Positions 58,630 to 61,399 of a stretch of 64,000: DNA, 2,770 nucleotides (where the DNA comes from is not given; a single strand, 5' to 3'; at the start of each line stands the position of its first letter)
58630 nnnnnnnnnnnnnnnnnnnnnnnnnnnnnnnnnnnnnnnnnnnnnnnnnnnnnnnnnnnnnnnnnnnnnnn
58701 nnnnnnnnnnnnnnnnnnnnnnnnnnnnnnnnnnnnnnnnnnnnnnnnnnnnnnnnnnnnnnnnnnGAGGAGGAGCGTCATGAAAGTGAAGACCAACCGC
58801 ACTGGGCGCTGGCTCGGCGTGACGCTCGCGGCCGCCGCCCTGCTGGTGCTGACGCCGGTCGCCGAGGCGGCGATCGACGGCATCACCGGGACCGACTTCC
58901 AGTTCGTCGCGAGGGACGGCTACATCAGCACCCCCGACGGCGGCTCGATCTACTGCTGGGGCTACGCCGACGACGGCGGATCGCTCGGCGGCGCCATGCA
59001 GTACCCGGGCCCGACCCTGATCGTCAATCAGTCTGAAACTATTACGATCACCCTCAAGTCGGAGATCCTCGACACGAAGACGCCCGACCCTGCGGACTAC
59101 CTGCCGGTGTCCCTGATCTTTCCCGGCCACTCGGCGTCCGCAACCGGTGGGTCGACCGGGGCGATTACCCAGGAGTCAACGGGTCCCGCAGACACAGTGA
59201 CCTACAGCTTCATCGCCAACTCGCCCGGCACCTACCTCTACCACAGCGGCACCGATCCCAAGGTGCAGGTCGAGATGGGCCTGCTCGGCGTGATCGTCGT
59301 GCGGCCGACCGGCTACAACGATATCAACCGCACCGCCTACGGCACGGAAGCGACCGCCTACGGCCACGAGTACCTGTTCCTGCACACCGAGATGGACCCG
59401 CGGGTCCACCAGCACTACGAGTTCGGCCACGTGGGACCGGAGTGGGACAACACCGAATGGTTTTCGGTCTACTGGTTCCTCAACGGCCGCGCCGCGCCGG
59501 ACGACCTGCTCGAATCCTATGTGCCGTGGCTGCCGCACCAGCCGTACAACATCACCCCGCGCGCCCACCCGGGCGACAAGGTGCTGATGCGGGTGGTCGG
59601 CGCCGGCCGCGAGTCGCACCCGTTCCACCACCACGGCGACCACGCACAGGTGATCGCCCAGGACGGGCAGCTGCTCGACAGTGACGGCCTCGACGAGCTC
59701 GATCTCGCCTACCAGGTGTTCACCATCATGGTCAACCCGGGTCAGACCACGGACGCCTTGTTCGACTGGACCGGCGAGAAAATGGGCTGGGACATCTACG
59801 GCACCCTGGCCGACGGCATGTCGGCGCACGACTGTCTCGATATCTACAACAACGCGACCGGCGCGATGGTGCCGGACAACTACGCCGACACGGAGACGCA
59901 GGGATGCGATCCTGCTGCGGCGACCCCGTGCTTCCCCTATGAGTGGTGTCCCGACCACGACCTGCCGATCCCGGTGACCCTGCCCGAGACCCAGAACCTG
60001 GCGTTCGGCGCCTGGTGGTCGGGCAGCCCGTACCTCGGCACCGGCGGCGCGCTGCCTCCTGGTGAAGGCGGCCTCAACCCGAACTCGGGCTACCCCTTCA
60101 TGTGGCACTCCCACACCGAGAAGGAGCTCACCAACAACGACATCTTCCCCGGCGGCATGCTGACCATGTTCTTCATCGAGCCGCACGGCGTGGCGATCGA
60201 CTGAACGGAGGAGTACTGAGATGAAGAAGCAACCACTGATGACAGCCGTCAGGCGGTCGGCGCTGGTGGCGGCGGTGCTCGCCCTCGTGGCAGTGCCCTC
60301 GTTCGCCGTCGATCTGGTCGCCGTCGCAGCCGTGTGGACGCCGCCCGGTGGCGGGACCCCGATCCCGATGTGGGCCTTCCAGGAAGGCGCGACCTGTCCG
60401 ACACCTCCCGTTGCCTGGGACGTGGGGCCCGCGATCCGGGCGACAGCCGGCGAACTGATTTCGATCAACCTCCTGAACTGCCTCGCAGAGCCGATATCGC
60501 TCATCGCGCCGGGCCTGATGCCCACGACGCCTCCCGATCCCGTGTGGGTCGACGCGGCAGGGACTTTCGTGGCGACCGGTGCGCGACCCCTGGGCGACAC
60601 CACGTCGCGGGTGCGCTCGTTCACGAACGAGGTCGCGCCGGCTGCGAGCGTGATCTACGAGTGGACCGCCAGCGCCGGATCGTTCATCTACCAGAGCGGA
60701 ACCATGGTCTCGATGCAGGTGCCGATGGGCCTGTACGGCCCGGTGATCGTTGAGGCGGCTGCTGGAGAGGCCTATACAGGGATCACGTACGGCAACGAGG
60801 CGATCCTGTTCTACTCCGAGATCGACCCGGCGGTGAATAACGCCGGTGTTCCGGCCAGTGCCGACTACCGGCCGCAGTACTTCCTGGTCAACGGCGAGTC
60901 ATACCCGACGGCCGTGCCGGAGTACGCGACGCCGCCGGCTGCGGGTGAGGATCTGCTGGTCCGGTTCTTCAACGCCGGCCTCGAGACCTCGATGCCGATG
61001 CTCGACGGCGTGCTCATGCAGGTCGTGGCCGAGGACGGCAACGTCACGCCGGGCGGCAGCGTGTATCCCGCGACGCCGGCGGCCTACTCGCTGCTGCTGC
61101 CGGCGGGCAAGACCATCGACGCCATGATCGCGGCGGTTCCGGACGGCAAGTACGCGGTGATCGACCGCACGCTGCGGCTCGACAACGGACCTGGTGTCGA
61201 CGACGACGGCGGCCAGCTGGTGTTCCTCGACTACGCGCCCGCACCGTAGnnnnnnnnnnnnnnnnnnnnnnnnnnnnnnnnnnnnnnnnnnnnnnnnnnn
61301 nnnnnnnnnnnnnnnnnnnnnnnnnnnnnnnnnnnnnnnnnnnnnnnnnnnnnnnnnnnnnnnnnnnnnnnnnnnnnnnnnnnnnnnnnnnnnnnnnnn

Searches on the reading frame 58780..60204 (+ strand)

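Call 81: search_protein_families(library=pfam, proteins=[window:58780-60204:+], max_evalue=0.0001)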
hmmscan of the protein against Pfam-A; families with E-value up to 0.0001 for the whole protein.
window:58780-60204:+ (474 aa): 2 families
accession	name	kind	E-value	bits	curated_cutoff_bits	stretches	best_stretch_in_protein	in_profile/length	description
PF07732.21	Cu-oxidase_3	-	4.6e-08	33.6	21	1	74-176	23-116/119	Multicopper oxidase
PF07731.20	Cu-oxidase_2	-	1.2e-07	32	20.4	0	264-329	39-106/137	Multicopper oxidase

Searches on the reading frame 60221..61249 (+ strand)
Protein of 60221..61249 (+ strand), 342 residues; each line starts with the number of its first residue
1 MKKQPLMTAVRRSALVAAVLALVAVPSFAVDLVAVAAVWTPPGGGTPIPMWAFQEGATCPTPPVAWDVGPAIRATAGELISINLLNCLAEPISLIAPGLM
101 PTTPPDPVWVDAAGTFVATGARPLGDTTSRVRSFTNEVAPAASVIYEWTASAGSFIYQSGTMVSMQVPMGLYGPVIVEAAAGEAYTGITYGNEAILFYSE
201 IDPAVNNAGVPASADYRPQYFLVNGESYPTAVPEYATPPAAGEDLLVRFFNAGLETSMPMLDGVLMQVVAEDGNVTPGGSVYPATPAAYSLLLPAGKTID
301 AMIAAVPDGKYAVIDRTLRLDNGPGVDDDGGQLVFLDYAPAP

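Call 81: search_protein_families(library=pfam, proteins=[window:60221-61249:+], max_evalue=0.0001)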
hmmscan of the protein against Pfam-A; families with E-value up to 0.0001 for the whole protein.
window:60221-61249:+ (342 aa): 1 family
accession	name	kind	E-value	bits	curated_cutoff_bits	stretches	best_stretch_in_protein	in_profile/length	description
PF07732.21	Cu-oxidase_3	-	5.9e-06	26.8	21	0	137-180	74-117/119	Multicopper oxidase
